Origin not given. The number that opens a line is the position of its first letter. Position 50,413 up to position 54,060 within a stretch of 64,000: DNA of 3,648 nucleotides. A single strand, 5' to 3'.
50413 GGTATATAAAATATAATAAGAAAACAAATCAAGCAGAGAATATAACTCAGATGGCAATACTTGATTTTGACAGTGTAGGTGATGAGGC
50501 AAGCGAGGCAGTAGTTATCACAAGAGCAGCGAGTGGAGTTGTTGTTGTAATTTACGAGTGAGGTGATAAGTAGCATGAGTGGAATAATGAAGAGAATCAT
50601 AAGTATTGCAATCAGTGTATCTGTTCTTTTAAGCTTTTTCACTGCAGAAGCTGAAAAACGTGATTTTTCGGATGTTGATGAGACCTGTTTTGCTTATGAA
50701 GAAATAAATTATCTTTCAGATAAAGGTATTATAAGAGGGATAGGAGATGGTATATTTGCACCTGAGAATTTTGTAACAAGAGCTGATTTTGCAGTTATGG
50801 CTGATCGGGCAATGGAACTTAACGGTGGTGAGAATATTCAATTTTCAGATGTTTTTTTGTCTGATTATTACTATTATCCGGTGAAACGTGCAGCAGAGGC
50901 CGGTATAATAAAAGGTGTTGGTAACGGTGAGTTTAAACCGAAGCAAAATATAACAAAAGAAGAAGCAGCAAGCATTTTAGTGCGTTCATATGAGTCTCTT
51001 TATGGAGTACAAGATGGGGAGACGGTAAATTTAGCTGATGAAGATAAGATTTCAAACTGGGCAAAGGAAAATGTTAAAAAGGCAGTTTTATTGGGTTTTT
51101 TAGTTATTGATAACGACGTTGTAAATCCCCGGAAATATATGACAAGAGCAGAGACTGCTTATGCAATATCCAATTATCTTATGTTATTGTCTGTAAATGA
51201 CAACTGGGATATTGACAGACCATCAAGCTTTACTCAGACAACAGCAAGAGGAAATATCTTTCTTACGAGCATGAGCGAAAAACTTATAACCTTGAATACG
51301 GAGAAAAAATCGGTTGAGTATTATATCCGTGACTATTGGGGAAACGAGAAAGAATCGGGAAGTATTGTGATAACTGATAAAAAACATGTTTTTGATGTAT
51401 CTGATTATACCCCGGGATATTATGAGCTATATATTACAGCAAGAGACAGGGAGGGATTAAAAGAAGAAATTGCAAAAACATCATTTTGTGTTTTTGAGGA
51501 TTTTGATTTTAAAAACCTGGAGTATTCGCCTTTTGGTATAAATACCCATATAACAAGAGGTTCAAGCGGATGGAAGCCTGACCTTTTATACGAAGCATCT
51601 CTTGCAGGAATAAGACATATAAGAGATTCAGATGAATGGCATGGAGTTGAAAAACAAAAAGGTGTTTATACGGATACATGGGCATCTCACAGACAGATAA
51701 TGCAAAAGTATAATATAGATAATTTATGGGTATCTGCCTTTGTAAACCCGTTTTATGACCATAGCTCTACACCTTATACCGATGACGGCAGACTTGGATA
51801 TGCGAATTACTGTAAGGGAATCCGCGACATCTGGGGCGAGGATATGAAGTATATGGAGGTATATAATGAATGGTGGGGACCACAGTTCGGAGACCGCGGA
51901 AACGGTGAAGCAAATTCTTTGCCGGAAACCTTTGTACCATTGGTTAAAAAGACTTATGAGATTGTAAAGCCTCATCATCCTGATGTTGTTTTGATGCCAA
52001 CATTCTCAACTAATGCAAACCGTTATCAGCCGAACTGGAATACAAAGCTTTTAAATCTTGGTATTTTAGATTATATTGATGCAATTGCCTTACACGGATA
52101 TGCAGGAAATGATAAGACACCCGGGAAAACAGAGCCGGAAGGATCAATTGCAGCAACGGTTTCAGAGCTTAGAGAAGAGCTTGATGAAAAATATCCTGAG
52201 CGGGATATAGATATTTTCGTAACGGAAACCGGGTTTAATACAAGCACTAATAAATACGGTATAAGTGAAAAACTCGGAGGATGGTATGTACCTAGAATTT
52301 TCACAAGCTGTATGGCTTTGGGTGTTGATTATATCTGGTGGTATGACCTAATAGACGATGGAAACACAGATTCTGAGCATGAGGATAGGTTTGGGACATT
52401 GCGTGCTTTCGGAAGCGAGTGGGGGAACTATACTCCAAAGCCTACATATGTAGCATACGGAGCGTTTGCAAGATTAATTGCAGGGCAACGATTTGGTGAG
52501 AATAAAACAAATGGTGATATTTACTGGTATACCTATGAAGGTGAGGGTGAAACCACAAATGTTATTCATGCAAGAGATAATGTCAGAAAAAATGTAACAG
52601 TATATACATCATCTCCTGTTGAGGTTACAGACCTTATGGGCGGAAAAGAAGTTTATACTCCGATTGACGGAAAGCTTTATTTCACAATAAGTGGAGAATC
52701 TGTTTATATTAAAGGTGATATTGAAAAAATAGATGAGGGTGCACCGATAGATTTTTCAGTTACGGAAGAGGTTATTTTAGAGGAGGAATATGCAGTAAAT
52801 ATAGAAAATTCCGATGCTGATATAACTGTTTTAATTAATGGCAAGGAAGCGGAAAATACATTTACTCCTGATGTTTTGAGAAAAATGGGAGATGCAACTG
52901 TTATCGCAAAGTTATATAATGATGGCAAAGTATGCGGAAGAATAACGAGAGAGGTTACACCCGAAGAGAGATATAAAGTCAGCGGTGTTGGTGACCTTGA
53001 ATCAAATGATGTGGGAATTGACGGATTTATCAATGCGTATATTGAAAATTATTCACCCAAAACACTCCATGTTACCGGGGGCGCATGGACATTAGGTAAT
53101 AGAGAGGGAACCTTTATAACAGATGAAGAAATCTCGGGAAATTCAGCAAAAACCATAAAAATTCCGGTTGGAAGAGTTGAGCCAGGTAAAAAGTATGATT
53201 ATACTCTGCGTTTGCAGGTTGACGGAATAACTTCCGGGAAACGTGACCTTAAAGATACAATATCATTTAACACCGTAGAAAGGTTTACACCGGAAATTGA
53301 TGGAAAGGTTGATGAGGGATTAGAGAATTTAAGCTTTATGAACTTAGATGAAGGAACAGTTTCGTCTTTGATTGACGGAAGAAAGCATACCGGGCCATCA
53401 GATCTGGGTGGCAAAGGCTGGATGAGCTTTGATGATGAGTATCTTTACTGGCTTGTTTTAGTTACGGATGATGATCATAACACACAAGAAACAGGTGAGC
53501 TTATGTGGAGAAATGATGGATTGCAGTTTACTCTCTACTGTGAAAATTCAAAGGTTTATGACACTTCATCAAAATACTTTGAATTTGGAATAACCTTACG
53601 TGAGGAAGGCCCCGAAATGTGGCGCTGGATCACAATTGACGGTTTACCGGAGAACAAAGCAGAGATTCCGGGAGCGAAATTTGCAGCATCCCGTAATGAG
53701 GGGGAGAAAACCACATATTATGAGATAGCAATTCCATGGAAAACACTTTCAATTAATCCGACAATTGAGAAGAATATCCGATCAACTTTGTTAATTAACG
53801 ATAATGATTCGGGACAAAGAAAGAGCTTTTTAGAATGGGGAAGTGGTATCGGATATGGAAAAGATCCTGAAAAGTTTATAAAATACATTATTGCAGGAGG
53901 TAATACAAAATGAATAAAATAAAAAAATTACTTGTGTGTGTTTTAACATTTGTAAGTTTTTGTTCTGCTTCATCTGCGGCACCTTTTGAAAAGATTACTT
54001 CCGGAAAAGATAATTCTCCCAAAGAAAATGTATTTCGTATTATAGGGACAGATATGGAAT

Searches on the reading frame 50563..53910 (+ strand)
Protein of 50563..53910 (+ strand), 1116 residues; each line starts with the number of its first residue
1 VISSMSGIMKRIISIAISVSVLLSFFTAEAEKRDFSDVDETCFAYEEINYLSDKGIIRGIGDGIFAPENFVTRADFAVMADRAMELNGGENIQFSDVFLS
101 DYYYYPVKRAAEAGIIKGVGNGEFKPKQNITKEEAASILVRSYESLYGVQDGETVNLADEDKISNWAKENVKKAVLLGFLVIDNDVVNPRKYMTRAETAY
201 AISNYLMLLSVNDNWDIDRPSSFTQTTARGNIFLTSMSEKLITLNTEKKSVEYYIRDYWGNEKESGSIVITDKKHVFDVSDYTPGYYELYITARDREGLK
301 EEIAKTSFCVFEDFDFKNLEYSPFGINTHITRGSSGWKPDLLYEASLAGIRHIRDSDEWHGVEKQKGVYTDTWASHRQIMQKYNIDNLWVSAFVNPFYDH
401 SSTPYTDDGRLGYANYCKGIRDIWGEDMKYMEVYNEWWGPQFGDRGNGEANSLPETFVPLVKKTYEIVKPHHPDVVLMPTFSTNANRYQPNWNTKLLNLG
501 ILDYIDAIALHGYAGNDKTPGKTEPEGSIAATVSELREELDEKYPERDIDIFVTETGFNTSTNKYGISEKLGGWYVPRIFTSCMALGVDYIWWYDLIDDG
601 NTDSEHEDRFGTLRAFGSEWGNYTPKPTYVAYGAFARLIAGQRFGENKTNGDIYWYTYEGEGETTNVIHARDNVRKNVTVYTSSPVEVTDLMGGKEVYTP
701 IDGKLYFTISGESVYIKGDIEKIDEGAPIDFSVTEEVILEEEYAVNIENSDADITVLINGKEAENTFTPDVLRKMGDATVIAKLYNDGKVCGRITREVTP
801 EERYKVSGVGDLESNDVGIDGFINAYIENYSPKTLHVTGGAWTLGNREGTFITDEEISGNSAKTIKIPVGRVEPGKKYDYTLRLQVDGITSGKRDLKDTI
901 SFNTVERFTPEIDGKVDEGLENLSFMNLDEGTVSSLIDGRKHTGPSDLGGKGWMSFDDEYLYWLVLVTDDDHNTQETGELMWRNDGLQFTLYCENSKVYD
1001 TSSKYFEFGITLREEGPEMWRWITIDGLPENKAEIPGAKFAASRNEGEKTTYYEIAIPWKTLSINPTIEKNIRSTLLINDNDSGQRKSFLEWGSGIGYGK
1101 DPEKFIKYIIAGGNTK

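Call 6: search_protein_families(library=pfam, proteins=[window:50563-53910:+], max_evalue=0.01)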
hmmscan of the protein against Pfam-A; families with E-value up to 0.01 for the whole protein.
window:50563-53910:+ (1116 aa): 2 families
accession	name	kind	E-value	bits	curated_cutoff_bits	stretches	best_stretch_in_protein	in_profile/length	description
PF00395.25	SLH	-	1.2e-27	96.1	20.8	2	94-136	2-44/44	S-layer homology domain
PF06452.16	CBM9_1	-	2.7e-11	44.1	23.4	1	912-1104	1-176/185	Carbohydrate family 9 binding domain-like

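Call 43: search_protein_families(library=ncbifam, proteins=[window:50563-53910:+], max_evalue=0.1)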
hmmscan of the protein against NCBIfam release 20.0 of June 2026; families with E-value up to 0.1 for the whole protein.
window:50563-53910:+ (1116 aa): 1 family
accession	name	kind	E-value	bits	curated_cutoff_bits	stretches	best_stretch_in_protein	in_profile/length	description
NF033190.2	inl_like_NEAT_1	exception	3.8e-11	42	1275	1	30-173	577-718/754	NEAT domain-containing leucine-rich repeat protein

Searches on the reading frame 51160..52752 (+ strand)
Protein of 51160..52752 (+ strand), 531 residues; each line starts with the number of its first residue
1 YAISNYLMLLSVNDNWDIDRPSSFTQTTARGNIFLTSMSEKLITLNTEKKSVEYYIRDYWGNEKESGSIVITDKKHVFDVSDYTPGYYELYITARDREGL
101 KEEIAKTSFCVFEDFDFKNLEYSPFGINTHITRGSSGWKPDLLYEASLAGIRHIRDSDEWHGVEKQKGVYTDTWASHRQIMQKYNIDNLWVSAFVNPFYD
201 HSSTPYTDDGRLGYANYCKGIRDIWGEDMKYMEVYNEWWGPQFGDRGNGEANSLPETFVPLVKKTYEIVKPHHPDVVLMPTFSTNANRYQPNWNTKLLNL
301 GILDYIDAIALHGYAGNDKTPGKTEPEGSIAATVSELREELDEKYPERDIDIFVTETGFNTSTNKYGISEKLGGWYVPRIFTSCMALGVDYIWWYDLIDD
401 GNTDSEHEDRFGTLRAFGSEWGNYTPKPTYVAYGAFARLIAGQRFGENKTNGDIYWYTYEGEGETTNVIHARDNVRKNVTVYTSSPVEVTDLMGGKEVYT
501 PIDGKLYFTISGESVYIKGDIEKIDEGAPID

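Call 65: find_homologous_proteins(query=window:51160-52752:+, max_evalue=1e-10)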
Query window:51160-52752:+ (531 aa): 9 proteins with E <= 1e-10 among 5032 candidates.
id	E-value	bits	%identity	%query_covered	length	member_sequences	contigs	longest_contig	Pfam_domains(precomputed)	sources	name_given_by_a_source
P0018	1.1e-97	346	43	84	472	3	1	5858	-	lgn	-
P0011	3.8e-88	315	40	84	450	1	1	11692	-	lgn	-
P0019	4.2e-88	315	35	96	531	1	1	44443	PF18989.6,PF11790.15,PF01229.23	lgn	-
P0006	5.2e-82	294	39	82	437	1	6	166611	-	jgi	-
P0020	2.7e-78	282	34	95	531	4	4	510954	PF18989.6,PF11790.15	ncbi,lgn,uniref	ncbi:glycosyl hydrolase [Bacillus gobiensis]|uniref:glycosyl hydrolase n=1 Tax=Bacillus gobiensis Ta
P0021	5.1e-63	232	40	62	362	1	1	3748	-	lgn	-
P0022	2.0e-51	193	30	94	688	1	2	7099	PF11790.15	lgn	-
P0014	4.0e-41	159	27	84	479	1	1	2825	-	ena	-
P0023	2.0e-29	121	30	56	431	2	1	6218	PF00150.25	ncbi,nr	ncbi:glycosyl hydrolase [Serratia plymuthica]|nr:glycosyl hydrolase [Serratia plymuthica]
